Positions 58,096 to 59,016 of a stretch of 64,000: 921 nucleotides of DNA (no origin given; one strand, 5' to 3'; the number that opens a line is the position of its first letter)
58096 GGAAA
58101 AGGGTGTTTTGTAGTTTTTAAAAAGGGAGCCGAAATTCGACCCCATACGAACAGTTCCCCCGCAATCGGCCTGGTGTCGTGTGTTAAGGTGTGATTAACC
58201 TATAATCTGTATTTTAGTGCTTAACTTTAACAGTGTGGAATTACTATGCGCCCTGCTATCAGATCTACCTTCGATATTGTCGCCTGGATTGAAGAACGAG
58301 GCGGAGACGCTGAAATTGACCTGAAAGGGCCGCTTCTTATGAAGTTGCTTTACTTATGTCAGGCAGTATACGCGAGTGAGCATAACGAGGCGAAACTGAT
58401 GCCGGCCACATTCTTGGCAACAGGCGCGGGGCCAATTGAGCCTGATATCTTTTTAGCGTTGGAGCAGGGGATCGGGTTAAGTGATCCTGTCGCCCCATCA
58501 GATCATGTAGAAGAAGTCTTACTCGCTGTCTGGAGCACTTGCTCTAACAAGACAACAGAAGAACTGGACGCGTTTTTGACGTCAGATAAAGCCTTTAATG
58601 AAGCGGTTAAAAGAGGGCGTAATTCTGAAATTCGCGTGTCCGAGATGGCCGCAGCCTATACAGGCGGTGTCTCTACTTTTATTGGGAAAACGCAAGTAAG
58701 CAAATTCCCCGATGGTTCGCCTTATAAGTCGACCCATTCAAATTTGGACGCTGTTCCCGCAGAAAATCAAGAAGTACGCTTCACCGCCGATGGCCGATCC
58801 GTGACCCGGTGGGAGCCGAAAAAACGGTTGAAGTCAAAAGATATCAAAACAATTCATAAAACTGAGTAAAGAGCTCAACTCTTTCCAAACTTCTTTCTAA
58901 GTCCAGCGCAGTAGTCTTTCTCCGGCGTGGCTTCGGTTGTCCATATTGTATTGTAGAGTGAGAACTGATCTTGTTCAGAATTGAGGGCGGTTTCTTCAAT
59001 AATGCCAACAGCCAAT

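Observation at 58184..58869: Orphan Panacea/SocA-like gene behind a perfect CtrA box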

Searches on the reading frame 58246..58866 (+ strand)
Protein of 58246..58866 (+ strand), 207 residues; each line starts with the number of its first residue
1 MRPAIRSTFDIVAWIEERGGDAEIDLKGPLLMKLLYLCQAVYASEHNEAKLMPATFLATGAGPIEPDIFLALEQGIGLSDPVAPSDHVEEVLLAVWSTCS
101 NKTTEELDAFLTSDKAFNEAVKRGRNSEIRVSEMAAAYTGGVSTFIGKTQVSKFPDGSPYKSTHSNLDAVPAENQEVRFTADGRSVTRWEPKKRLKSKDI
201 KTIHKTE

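Call 3: search_protein_families(library=pfam, proteins=[window:58246-58866:+], max_evalue=1)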
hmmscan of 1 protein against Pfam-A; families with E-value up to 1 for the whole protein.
window:58246-58866:+ (207 aa): 1 family
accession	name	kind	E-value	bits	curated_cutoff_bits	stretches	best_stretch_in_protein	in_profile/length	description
PF13274.11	SocA_Panacea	-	0.00064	21.1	25.7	1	31-109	1-104/113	Antitoxin SocA-like, Panacea domain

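Call 4: search_protein_families(library=ncbifam, proteins=[window:58246-58866:+], max_evalue=1)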
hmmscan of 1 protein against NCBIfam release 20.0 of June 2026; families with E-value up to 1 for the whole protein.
window:58246-58866:+ (207 aa): 1 family
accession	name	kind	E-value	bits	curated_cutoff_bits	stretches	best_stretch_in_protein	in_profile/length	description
NF047745.1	SocA_antitoxin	equivalog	0.024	14.3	190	1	31-74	26-68/176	type VI toxin-antitoxin system SocA family antitoxin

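Call 6: find_homologous_proteins(query=window:58246-58866:+)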
Query window:58246-58866:+ (207 aa): 114 proteins with E <= 0.001 among 315 candidates.
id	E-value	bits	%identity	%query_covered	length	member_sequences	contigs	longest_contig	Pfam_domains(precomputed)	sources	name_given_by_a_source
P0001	5.9e-122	423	91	99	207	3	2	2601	-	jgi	-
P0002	1.2e-116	406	86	100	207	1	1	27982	-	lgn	-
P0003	3.0e-87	310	69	99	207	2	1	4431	-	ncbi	-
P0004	1.0e-84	302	67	97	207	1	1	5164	-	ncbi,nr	ncbi:MAG: hypothetical protein JKX94_12480 [Sneathiella sp.]|nr:hypothetical protein [Sneathiella sp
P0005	3.4e-84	300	69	94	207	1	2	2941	-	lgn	-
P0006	3.9e-84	300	70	97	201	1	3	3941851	-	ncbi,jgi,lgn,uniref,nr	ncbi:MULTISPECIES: Panacea domain-containing protein [Sneathiella]|jgi:uncharacterized phage-associa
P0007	7.3e-83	296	68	99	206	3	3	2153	-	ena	-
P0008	7.6e-83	296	67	99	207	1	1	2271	-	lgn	-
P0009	2.0e-82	294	66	99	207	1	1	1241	-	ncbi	-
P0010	7.0e-82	292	69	97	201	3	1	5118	-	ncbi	-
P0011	8.3e-82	292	64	99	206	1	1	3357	-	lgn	-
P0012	2.7e-80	287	63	99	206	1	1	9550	-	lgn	-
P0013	3.0e-80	287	64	99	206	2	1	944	-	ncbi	-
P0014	3.4e-80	287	66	97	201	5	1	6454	-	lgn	-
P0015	7.8e-76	273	62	97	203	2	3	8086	-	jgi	-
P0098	8.9e-23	100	31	97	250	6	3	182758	-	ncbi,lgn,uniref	ncbi:hypothetical protein [Ferrovibrio terrae]|uniref:hypothetical protein n=1 Tax=Ferrovibrio terra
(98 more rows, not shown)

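Call 18: search_solved_structures(query=A1, max_evalue=10, show_alignments=2)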
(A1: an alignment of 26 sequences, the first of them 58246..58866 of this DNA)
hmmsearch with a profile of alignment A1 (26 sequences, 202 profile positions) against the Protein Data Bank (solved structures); distinct sequences matched with E-value up to 10: 0.

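Call 27: predict_structure(alignment_id=A1)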
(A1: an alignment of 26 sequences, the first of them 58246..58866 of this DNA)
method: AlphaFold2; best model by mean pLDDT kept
length: 207 residues; sequences in the alignment: 26
mean_pLDDT: 79.3   pTM: 0.68
mean pLDDT of the five models: 79.3, 78.9, 78.8, 78.3, 77.3
residues with pLDDT >= 90: 95; 70-90: 47; 50-70: 42; < 50: 23
segments of 3 or more residues with pLDDT < 50: 149-153, 164-171, 204-207
pLDDT, mean of each block of 10 residues (from residue 1): 73 94 89 95 93 94 93 87 90 93 89 93 95 92 73 52 46 54 59 53 48
secondary structure, 60 per line:
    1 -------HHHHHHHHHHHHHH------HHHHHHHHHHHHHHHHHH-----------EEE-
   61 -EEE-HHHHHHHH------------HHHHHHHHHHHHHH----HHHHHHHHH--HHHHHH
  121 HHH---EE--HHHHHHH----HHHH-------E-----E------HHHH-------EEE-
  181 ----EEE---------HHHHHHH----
elements in order: H8-21 H28-45 E57-59 E62-64 H66-73 H86-99 H104-112 H115-123 H131-137 H142-145 H166-169 E177-179 E185-187 H197-203

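Call 29: search_protein_representatives(alignment_id=A1)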
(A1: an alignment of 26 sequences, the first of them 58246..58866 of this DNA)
Query: 26 sequences, 202 profile positions. Proteins with E-value up to 0.001 (for the whole library): 352; up to 1e-10: 187; up to 1e-30: 32. The best 150 are listed.
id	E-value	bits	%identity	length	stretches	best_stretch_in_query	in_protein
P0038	7.7e-83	293.9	-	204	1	1-200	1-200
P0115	4.8e-68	245.6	-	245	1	1-199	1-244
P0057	6.6e-54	199.5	-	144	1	1-141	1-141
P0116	1.0e-53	198.8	-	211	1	4-194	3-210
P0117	1.5e-46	175.4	-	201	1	1-196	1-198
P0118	2.7e-45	171.4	-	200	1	2-199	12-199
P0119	4.8e-45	170.6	-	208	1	1-199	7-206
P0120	4.4e-44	167.4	-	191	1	1-196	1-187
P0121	6.6e-44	166.8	-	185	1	1-196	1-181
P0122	7.5e-44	166.6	-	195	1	3-199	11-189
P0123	1.9e-43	165.3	-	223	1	1-196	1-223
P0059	1.3e-42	162.6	-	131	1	1-104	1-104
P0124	3.4e-42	161.2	-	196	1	1-201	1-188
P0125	1.7e-41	158.9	-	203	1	4-194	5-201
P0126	5.9e-41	157.2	-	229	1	1-194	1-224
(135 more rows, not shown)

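Call 31: fold_search(model_id=the predicted structure, library=pdb)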
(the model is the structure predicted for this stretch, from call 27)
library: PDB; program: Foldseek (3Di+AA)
matches with E <= 10: 261; with E <= 0.001: 0
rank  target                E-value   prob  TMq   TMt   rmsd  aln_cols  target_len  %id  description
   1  7lpb_A                4.3e-01  0.07  0.15  0.07  20.7       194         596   14  Cryo-EM structure of full-length TRPV1 with capsaicin at 25 degrees Celsius (released 2021-07-28)
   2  7lpa_A                8.5e-01  0.05  0.15  0.07  20.6       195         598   15  Cryo-EM structure of full-length TRPV1 with capsaicin at 4 degrees Celsius (released 2021-07-28)
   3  7lpc_A                9.5e-01  0.05  0.15  0.09  20.8       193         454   16  Cryo-EM structure of full-length TRPV1 at 48 degrees Celsius (released 2021-07-28)
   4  7rqy_A                1.0e+00  0.05  0.15  0.08  21.5       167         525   15  Cryo-EM structure of the full-length TRPV1 with RTx at 25 degrees Celsius, in an open state, class B (released 2022-06-01)
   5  7xj0_A                1.3e+00  0.04  0.17  0.08  21.0       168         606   12  Structure of human TRPV3 in complex with Trpvicin (released 2022-11-09)
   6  6ssb                  1.6e+00  0.06  0.14  0.12  12.1        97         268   12  syk in complex with compound 30 (released 2020-09-30)
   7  4fyn                  1.7e+00  0.06  0.14  0.11  12.4        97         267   10  Crystal structure of spleen tyrosine kinase complexed with 3-(8-{4-[Ethyl-(2-hydroxy-ethyl)-amino]-phenylamino}-imidazo[ (released 2013-01-30)
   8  5cof                  2.3e+00  0.08  0.21  0.24  13.9       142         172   11  Crystal structure of Uncharacterised protein Q1R1X2 from Escherichia coli UTI89 (released 2016-02-03)
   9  4px6                  2.5e+00  0.03  0.12  0.10  12.1        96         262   14  SYK catalytic domain in complex with a potent pyridopyrimidinone inhibitor (released 2014-04-23)
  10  6zcp                  2.7e+00  0.03  0.14  0.12  12.7        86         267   14  SYK Kinase domain in complex with azabenzimidazole inhibitor 2b (released 2021-06-23)
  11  7uy0_A                2.8e+00  0.03  0.10  0.05  13.8        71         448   17  Crystal structure of human Fgr tyrosine kinase in complex with A-419259 (released 2022-12-28)
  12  6wq2_A                3.0e+00  0.03  0.11  0.13  15.1       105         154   17  Cryo-EM of the S. islandicus filamentous virus, SIFV (released 2020-07-29)
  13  4fz6                  3.0e+00  0.03  0.12  0.10  12.4        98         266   13  Crystal structure of spleen tyrosine kinase complexed with [6-((S)-2-Methyl-pyrrolidin-1-yl)-pyridin-2-yl]-(6-phenyl-imi (released 2013-01-30)
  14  1xbc                  3.2e+00  0.02  0.13  0.11  12.2       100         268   12  Crystal structure of the syk tyrosine kinase domain with Staurosporin (released 2004-11-02)
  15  4f4p                  3.4e+00  0.04  0.15  0.13  12.5       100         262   12  SYK in COMPLEX WITH LIGAND LASW836 (released 2012-12-12)
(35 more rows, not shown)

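Call 37: find_related_loci(query=A3, collection=genome_contigs, flank=4000)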
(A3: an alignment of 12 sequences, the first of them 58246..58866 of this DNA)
Query A3 (207 aa) in genome_contigs; peptide patterns used: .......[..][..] (x = any residue, [..] = any of these).
130 stretches matched a pattern; 120 encode a relative of the query (tblastn E <= 1e-3); the best 80 are kept; 80 distinct loci.
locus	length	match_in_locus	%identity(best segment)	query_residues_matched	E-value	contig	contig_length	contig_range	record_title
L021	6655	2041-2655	92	1-205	4e-130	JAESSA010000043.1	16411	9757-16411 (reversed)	MAG: Sneathiella sp. isolate NORP273 Contig_source1383C_23786, whole genome shotgun sequence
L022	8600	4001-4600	70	1-200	5e-93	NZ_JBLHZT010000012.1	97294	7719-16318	MAG: Sneathiella sp. isolate 3300045789_90 Ga0491190_0000244, whole genome shotgun sequence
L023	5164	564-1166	67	1-201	9e-93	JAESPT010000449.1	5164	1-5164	MAG: Sneathiella sp. isolate NORP203 MHASMcontig_239362, whole genome shotgun sequence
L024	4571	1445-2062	69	1-204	1e-92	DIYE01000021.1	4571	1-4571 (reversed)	MAG TPA_asm: Alphaproteobacteria bacterium UBA6062 UBA6062_contig_4775, whole genome shotgun sequence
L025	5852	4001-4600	67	1-200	3e-89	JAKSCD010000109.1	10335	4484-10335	MAG: Sneathiellales bacterium isolate MAG.259 k141_8611153, whole genome shotgun sequence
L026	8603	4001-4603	62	1-201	5e-84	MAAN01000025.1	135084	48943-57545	Alphaproteobacteria bacterium 46_93_T64 BD02T64_scaffold_450, whole genome shotgun sequence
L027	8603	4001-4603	64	1-201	2e-81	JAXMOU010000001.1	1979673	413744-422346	MAG: Sneathiella sp. isolate PC_MBin.17 PCX_2CoAssmbCtg, whole genome shotgun sequence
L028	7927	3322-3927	60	1-202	1e-78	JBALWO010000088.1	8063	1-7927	MAG: Pseudomonas marincola isolate 7NakV-03 NODE_1099_length_8063_cov_8.921454, whole genome shotgun sequence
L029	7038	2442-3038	52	1-199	3e-63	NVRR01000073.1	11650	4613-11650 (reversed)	MAG: Sneathiella sp. isolate NORP162 Contig_source1382A_25589, whole genome shotgun sequence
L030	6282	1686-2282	51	1-199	3e-63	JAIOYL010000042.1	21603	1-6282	MAG: Sneathiella sp. isolate Tobar15.5-16.5m-G1 Tobar15-5-16-5m-C1571, whole genome shotgun sequence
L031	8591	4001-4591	52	1-197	8e-62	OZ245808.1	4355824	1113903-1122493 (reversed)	MAG: Sneathiella sp. isolate 08a295f6-9e11-4336-b638-1630ba82a4f3 genome assembly, chromosome: 1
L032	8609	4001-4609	50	1-204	8e-62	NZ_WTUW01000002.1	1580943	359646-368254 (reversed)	Sneathiella litorea strain DP05 scaffold2, whole genome shotgun sequence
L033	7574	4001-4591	50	1-198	3e-61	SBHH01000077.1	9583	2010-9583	MAG: Alphaproteobacteria bacterium isolate M3012 scaffold_2317_1, whole genome shotgun sequence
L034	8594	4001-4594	52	1-199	4e-60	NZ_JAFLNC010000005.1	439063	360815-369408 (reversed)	Sneathiella sedimenti strain CAU 1612 contig5, whole genome shotgun sequence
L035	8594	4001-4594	52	1-199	6e-60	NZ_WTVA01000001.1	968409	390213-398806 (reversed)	Sneathiella chungangensis strain KCTC 32476 scaffold1, whole genome shotgun sequence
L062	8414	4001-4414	39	1-138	3e-25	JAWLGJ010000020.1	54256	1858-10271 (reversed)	MAG: Magnetospirillaceae bacterium isolate 30dZY2.bin.101 NODE_916_length_54256_cov_4.845283, whole genome shotgun seque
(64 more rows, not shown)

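Call 45: search_protein_families(library=pfam, alignment_id=A2, max_evalue=0.01)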
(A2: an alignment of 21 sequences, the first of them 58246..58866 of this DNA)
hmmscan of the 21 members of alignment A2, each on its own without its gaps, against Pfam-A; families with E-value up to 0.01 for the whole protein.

A. member 1, window:58246-58866:+ (207 aa): 1 family
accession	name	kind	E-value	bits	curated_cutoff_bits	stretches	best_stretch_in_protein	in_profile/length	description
PF13274.11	SocA_Panacea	-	0.00064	21.1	25.7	0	31-109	1-104/113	Antitoxin SocA-like, Panacea domain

B. families by the number of members that match (of 21 scanned): 1 family
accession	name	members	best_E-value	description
PF13274.11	SocA_Panacea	4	5.6e-05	Antitoxin SocA-like, Panacea domain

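Call 57: search_protein_families(library=phrogs, proteins=[window:58246-58866:+, P0098, P0126], max_evalue=0.01)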
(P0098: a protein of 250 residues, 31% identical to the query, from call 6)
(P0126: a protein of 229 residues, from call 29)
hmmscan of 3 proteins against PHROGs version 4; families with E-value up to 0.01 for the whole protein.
window:58246-58866:+ (207 aa): 1 family
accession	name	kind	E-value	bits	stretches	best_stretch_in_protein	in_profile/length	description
phrog_1281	-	unknown function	1.9e-07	32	1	7-140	9-152/195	-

P0098 (250 aa): 1 family
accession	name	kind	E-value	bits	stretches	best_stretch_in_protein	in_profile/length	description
phrog_1281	-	unknown function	1.3e-05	26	1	7-129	9-141/195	-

P0126 (229 aa): 2 families
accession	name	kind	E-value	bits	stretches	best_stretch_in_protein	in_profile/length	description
phrog_1281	-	unknown function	1.4e-14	55.3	1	5-132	7-144/195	-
phrog_10390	-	unknown function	4.7e-07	30.6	1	9-76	152-214/299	-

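Call 58: search_protein_families(library=padloc, proteins=[window:58246-58866:+, P0098, P0126], max_evalue=0.01)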
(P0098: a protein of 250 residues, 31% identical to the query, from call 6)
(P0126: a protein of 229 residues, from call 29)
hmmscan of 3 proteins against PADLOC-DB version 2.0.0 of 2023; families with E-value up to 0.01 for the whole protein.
window:58246-58866:+ (207 aa): 0 families

P0098 (250 aa): 0 families

P0126 (229 aa): 0 families

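Call 71: fold_search(model_id=the predicted structure, library=viral)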
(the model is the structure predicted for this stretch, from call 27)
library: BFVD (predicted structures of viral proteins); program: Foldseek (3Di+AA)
matches with E <= 10: 127; with E <= 0.001: 2
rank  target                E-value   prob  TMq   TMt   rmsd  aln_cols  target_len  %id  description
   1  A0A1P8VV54            1.1e-06  1.00  0.53  0.74   3.0       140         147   28  (no name in the UniProt tables at hand)
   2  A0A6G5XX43            4.5e-05  1.00  0.55  0.76   3.2       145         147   19  (no name in the UniProt tables at hand)
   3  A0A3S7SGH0            4.5e-03  1.00  0.50  0.61   4.9       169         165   10  (no name in the UniProt tables at hand)
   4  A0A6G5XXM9            6.7e-03  1.00  0.44  0.48   7.2       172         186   12  (no name in the UniProt tables at hand)
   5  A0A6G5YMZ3            1.8e-02  1.00  0.44  0.56   4.8       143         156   17  (no name in the UniProt tables at hand)
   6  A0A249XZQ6            3.0e-02  0.99  0.40  0.53   5.6       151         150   15  (no name in the UniProt tables at hand)
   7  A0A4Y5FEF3            7.9e-02  0.97  0.48  0.51  14.7       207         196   14  Uncharacterized protein [Lactobacillus phage 521B]
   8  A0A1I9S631            5.9e-01  0.03  0.13  0.10  17.5       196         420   15  (no name in the UniProt tables at hand)
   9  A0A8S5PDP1            9.9e-01  0.06  0.11  0.16  15.9       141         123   16  Helix-turn-helix domain protein [Siphoviridae sp. ct0UO21]
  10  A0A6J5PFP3            9.9e-01  0.03  0.13  0.08  18.4       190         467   17  Uncharacterized protein [uncultured Caudovirales phage]
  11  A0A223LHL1            1.1e+00  0.04  0.14  0.11  17.0       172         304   13  Uncharacterized protein [Erwinia phage vB_EamM_Joad]
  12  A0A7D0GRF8            1.1e+00  0.03  0.14  0.15  15.8       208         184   10  (no name in the UniProt tables at hand)
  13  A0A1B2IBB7            1.3e+00  0.03  0.16  0.16  16.8       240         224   14  (no name in the UniProt tables at hand)
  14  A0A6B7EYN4            1.3e+00  0.02  0.12  0.11  18.9       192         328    9  (no name in the UniProt tables at hand)
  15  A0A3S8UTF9            1.6e+00  0.03  0.13  0.10  21.1       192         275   14  (no name in the UniProt tables at hand)
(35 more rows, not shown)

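Call 83: predict_structure(alignment_id=A5)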
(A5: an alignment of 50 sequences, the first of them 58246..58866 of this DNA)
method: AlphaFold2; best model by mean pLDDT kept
length: 207 residues; sequences in the alignment: 50
mean_pLDDT: 85.0   pTM: 0.71
mean pLDDT of the five models: 85.0, 83.7, 83.5, 82.8, 82.3
residues with pLDDT >= 90: 130; 70-90: 29; 50-70: 45; < 50: 3
segments of 3 or more residues with pLDDT < 50: none
pLDDT, mean of each block of 10 residues (from residue 1): 95 96 94 97 96 98 97 88 95 96 93 95 98 94 67 63 55 67 77 63 53
secondary structure, 60 per line:
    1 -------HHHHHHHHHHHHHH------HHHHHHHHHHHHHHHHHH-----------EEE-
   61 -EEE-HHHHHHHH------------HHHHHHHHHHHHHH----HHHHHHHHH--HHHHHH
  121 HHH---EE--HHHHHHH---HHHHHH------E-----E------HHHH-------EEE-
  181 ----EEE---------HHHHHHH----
elements in order: H8-21 H28-45 E57-59 E62-64 H66-73 H86-99 H104-112 H115-123 H131-137 H141-146 H166-169 E177-179 E185-187 H197-203

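Call 86: fold_search(model_id=the predicted structure, library=pdb)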
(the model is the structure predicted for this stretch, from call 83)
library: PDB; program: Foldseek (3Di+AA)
matches with E <= 10: 370; with E <= 0.001: 0
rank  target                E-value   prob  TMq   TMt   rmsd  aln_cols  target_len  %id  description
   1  9e2g_0Z               3.6e-01  0.08  0.17  0.10  17.3       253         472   15  Cryo-EM structure of 48 nm repeat of microtubule doublet from T. brucei flagellum (released 2025-03-12)
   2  7bu0_A                8.8e-01  0.06  0.18  0.12  17.9       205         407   14  Crystal structure of a OTU deubiquitinase in complex with Ub-PA (released 2020-11-18)
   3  7n6g_5V               9.9e-01  0.04  0.13  0.17  17.2       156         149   15  C1 of central pair (released 2022-05-18)
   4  5vzj_J                1.1e+00  0.07  0.16  0.08  28.9       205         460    9  STRUCTURE OF A TWELVE COMPONENT MPP6-NUCLEAR RNA EXOSOME COMPLEX BOUND TO RNA (released 2017-08-02)
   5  7bu0_B                1.3e+00  0.06  0.20  0.13  18.4       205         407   11  Crystal structure of a OTU deubiquitinase in complex with Ub-PA (released 2020-11-18)
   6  1r1w                  1.6e+00  0.01  0.09  0.07  16.6       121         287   16  CRYSTAL STRUCTURE OF THE TYROSINE KINASE DOMAIN OF THE HEPATOCYTE GROWTH FACTOR RECEPTOR C-MET (released 2003-10-07)
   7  3efk_B                1.8e+00  0.03  0.10  0.08   9.8        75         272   25  Structure of c-Met with pyrimidone inhibitor 50 (released 2008-10-07)
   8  3vw8                  1.8e+00  0.02  0.10  0.08  11.6        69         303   20  Crystal structure of human c-Met kinase domain with its inhibitor (released 2013-08-14)
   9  7v3r                  1.8e+00  0.02  0.11  0.09  16.4       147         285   19  Crystal structure of CMET in complex with a novel inhibitor (released 2022-08-17)
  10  9pxf_D                1.9e+00  0.02  0.11  0.09  19.9       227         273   12  Ammonia monooxygenase in native membranes from N. briensis (released 2026-01-28)
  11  4r1v                  2.1e+00  0.02  0.12  0.09  12.9       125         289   18  Identification and optimization of pyridazinones as potent and selective c-Met kinase inhibitors (released 2015-03-18)
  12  8au3_B                2.3e+00  0.02  0.09  0.08  10.3        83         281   28  c-MET Y1234E,Y1235E mutant in complex with Tepotinib (released 2023-09-06)
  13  5eob                  2.3e+00  0.01  0.10  0.08  13.9       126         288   20  Crystal structure of CMET in complex with novel inhibitor (released 2016-10-19)
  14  9prr_E                2.4e+00  0.02  0.15  0.12  16.6       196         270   15  X-ray crystal structure of Streptomyces cacaoi PolF in complex with iron and L-isoleucine (released 2025-10-15)
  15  6fs8_A                2.5e+00  0.06  0.16  0.19  11.8        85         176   19  Influenza B/Memphis/13/03 endonuclease with bound inhibitor, baloxavir acid (BXA) (released 2018-07-11)
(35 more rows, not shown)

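Call 87: find_homologous_proteins(query=L062:4001-4552:+, max_evalue=1e-10)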
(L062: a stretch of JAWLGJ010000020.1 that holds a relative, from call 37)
Query L062:4001-4552:+ (184 aa): 828 proteins with E <= 1e-10 among 1327 candidates; the best 120 are listed.
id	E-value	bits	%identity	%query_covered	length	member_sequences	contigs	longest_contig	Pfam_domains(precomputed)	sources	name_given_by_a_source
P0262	1.1e-119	415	100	100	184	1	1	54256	PF13274.12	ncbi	-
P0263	6.9e-99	348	85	98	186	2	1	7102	PF13274.12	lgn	-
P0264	3.5e-79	283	72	97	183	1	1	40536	PF13274.12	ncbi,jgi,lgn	-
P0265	4.6e-77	276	70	97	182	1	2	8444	-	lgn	-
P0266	6.4e-74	266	66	96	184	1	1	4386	PF13274.12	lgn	-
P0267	2.3e-73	264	68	97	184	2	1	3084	PF13274.12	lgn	-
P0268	4.2e-73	263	66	97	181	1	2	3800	PF13274.12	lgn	-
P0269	9.6e-73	262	66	98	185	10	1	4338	-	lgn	-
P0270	1.6e-71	258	66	96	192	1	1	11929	-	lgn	-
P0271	1.5e-70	255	65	97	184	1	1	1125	-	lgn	-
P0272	4.8e-70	254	64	98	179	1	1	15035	-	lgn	-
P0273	9.1e-70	253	65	97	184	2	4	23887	-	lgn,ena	-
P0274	1.0e-69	252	63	98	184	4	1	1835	-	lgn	-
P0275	1.0e-69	252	65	96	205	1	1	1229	-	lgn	-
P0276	1.3e-69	252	66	97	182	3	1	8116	-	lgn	-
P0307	1.5e-62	229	60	96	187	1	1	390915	-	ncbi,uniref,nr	ncbi:Panacea domain-containing protein [Roseospirillum parvum]|uniref:Uncharacterized phage-associat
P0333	3.6e-60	221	58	95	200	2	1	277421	PF13274.12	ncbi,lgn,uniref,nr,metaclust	ncbi:hypothetical protein C882_4250 [Caenispirillum salinarum AK4]|uniref:Antitoxin SocA-like Panace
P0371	1.7e-58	216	59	95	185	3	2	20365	PF13274.12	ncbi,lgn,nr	ncbi:MAG: DUF4065 domain-containing protein [Magnetospirillum sp.]|nr:DUF4065 domain-containing prot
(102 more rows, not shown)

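Call 88: find_encoding_contigs(protein=P0371, flank=4000, max_places=2)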
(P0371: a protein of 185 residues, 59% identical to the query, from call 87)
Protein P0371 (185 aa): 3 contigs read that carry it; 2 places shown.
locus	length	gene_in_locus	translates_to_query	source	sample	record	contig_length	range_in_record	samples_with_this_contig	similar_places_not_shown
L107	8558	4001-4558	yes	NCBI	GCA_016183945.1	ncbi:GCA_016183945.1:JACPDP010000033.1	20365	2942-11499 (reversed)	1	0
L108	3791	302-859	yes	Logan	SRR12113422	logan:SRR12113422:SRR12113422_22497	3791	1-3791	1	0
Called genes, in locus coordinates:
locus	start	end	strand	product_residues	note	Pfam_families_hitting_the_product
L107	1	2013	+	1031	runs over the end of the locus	PF00873:ACR_tran, PF03176:MMPL, PF02355:SecD_SecF_C (faint)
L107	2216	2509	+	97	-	PF01909:NTP_transf_2, PF18765:Polbeta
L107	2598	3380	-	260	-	PF00941:FAD_binding_5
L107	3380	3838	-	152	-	PF00111:Fer2, PF01799:Fer2_2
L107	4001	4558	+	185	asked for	PF13274:SocA_Panacea (faint)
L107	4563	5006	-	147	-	PF19315:MC_hydratase (weak), PF01575:MaoC_dehydratas, PF13452:FAS1_DH_region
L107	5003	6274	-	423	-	PF07690:MFS_1, PF06779:MFS_4 (faint), PF07690:MFS_1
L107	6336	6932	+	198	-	PF00440:TetR_N, PF16925:TetR_C_13 (weak)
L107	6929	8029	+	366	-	PF00724:Oxidored_FMN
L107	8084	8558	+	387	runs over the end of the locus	PF07690:MFS_1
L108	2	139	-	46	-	?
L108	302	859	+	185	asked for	PF13274:SocA_Panacea (faint)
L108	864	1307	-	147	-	PF19315:MC_hydratase (weak), PF01575:MaoC_dehydratas, PF13452:FAS1_DH_region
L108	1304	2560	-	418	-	PF07690:MFS_1, PF06779:MFS_4 (faint), PF07690:MFS_1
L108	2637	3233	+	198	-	PF00440:TetR_N, PF16925:TetR_C_13 (weak)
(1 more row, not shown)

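Call 89: find_encoding_contigs(protein=P0307, flank=4000, max_places=1)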
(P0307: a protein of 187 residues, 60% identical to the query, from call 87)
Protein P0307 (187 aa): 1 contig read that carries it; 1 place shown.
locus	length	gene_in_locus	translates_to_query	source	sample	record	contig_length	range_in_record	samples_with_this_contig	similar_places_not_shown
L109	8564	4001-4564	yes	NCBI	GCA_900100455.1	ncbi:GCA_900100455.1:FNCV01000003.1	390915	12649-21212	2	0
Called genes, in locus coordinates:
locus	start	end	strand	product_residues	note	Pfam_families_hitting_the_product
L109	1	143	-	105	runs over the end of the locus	PF07027:DUF1318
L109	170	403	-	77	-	PF13617:Lipoprotein_19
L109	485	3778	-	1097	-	PF11739:YdbH-like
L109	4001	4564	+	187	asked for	-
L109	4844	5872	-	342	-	PF04187:Cofac_haem_bdg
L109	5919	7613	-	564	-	PF00361:Proton_antipo_M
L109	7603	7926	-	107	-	-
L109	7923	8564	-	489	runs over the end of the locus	PF00361:Proton_antipo_M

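Call 90: find_encoding_contigs(protein=P0333, flank=4000, max_places=1)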
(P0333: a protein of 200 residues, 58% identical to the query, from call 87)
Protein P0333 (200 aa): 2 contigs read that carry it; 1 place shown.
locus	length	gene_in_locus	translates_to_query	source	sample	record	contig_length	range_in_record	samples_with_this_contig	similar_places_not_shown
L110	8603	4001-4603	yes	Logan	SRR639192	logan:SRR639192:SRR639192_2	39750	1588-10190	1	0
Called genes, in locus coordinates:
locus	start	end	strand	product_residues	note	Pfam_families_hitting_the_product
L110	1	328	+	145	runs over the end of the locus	-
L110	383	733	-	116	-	PF07027:DUF1318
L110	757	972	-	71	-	PF13617:Lipoprotein_19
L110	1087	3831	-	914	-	PF11739:YdbH-like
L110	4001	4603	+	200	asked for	PF13274:SocA_Panacea (weak)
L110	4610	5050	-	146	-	PF00691:OmpA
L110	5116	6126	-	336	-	PF04187:Cofac_haem_bdg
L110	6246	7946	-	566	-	PF00361:Proton_antipo_M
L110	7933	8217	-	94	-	-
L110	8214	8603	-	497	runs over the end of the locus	PF00662:Proton_antipo_N (weak), PF00361:Proton_antipo_M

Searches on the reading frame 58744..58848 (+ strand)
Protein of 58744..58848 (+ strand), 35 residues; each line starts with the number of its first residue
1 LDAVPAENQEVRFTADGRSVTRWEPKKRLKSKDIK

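Call 56: search_solved_structures(query=window:58744-58848:+, max_evalue=10, show_alignments=3)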
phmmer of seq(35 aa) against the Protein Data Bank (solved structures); distinct sequences matched with E-value up to 10: 0.
